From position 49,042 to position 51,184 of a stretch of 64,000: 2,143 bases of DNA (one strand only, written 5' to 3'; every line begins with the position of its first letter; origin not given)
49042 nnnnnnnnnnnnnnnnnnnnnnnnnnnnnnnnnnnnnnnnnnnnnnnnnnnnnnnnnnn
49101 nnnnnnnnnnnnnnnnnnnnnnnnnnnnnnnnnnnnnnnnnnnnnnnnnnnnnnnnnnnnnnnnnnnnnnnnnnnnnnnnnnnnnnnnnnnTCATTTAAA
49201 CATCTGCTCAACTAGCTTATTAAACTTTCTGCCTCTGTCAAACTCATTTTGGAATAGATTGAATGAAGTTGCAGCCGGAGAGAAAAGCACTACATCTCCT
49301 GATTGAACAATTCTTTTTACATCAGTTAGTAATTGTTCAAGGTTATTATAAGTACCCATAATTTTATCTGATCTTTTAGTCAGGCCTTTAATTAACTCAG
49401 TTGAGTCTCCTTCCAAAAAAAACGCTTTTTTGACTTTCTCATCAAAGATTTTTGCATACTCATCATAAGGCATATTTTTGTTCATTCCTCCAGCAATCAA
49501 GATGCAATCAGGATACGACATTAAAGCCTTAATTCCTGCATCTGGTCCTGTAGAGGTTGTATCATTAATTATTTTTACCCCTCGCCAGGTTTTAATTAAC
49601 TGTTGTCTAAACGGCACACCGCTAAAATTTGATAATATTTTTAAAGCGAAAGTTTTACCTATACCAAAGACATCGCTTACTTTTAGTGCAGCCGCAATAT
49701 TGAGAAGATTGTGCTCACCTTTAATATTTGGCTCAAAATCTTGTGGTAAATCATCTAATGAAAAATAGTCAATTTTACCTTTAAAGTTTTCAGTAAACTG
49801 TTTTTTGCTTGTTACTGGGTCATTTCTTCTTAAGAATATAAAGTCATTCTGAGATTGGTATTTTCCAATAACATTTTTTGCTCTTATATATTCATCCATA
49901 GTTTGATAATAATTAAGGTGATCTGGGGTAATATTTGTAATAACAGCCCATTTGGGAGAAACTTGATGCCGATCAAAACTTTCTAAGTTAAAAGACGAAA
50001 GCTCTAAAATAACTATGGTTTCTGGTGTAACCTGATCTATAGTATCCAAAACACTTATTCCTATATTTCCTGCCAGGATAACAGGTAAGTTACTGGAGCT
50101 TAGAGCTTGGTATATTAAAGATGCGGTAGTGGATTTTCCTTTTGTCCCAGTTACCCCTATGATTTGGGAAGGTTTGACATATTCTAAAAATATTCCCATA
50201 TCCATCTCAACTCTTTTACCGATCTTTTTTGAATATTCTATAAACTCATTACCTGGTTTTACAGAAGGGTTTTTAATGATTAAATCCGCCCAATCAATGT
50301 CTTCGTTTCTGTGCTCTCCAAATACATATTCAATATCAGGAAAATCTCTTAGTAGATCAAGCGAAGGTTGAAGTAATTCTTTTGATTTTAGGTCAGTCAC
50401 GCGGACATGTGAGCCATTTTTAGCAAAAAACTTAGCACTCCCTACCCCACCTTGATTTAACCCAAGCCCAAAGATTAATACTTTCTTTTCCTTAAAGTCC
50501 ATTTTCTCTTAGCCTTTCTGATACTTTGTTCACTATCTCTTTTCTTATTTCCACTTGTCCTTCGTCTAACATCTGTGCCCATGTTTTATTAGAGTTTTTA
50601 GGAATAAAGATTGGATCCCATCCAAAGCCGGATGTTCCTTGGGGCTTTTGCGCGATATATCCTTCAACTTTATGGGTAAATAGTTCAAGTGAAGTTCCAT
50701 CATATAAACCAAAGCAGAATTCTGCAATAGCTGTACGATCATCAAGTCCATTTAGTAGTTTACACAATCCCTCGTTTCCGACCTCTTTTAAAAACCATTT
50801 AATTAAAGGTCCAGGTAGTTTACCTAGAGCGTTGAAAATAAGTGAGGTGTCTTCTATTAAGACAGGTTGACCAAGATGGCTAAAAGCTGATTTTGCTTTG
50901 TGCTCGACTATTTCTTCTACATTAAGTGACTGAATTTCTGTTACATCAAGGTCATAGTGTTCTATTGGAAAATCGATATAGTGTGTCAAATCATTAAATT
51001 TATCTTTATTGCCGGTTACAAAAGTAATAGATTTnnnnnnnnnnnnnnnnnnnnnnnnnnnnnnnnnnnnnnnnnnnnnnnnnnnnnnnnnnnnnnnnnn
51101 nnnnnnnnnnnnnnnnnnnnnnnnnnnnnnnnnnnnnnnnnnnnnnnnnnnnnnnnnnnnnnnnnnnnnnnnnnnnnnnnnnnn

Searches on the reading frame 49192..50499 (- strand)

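Call 9: search_protein_families(library=pfam, proteins=[window:49192-50499:-], max_evalue=0.001)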
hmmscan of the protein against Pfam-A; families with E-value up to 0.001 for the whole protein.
window:49192-50499:- (435 aa): 3 families
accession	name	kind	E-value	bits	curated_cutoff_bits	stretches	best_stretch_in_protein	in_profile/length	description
PF08245.18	Mur_ligase_M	-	1.6e-25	90.7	24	1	116-240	1-139/200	Mur ligase middle domain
PF21799.2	MurD-like_N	-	2.7e-07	31.2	27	1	5-95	1-84/88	Mur ligase MurD-like, N-terminal domain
PF02875.26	Mur_ligase_C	-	1.6e-05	26.2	28.4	1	298-409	2-126/127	Mur ligase, glutamate ligase domain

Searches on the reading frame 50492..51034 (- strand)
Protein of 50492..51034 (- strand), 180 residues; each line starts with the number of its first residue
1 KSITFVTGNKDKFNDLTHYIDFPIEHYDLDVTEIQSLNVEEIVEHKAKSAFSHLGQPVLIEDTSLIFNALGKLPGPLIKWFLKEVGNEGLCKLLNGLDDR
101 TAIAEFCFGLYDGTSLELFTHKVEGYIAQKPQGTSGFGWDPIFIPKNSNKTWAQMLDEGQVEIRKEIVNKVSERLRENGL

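Call 9: search_protein_families(library=pfam, proteins=[window:50492-51034:-], max_evalue=0.001)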
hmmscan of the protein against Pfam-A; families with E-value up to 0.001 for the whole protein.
window:50492-51034:- (180 aa): 1 family
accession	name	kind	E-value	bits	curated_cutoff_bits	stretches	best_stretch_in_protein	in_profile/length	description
PF01725.21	Ham1p_like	-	9.3e-37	127.2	22.5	1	3-160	1-170/186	Ham1 family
